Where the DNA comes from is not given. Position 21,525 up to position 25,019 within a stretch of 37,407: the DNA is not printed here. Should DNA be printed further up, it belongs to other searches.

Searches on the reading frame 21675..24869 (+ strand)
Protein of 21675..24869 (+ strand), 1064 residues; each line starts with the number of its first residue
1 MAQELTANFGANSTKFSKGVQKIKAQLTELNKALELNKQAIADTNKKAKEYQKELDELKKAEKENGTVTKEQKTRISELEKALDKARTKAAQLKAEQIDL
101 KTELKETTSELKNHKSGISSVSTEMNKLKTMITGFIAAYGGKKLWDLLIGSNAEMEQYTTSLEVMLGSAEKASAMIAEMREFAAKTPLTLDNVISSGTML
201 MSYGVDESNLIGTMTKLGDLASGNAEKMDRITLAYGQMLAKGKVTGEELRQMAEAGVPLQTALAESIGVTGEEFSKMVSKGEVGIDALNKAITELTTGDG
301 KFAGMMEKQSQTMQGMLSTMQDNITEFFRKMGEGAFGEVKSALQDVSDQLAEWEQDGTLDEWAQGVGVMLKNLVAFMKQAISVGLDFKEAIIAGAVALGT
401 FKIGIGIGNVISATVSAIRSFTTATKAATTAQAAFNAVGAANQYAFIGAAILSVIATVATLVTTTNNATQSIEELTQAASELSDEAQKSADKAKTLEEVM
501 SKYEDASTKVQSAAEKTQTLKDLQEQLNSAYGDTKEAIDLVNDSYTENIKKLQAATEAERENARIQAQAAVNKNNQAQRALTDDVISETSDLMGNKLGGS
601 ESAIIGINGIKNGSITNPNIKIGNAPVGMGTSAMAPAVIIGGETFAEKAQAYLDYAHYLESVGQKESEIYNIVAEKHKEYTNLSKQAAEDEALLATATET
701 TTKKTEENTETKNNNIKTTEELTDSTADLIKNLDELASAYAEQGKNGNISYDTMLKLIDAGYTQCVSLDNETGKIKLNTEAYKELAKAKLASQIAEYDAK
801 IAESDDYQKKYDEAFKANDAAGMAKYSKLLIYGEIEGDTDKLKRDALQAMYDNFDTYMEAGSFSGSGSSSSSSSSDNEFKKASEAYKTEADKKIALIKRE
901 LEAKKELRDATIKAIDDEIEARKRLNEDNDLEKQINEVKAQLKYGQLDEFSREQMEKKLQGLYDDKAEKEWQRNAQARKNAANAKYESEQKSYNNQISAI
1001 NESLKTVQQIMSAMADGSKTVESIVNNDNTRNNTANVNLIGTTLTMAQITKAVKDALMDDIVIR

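Call 45: search_protein_families(library=phrogs, proteins=[window:21675-24869:+], max_evalue=0.00001)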
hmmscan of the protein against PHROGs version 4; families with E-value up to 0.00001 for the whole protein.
window:21675-24869:+ (1064 aa): 23 families
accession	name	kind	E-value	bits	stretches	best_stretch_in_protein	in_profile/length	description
phrog_9959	-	tail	1.1e-52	180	1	125-354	48-277/1708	tail length tape measure protein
phrog_16017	-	unknown function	1e-34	120.7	1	27-563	120-663/1234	-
phrog_12798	-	tail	7.6e-33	114.8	1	153-477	67-375/1031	tail length tape measure protein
phrog_1686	-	tail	5.7e-31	108.2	1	151-473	131-444/1224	tail length tape measure protein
phrog_2335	-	tail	1.2e-29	104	1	15-459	374-808/1536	tail length tape measure protein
phrog_973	-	tail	1.5e-23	83.7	1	52-727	27-643/1465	tail length tape measure protein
phrog_1942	-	tail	1.8e-22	80.7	1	160-526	165-528/1178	tail length tape measure protein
phrog_58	-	tail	7.5e-17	62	1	4-463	176-646/1544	tail length tape measure protein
phrog_1068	-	tail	3.7e-15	56.7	1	37-474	21-432/706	tail length tape measure protein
phrog_31957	-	unknown function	1.9e-11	43.9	1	150-583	230-658/1134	-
phrog_1107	-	tail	1.9e-11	43.7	1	100-352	156-410/1252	tail length tape measure protein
phrog_1204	-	tail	3.6e-11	42.7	1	154-579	206-621/1483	tail protein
phrog_1272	-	tail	1.7e-10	40.3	1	11-349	119-476/1606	tail length tape measure protein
phrog_7740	-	tail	3.3e-10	38.9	1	73-572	16-528/2151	tail length tape measure protein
phrog_1716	-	tail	4e-10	39.8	1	117-818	58-685/943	tail length tape measure protein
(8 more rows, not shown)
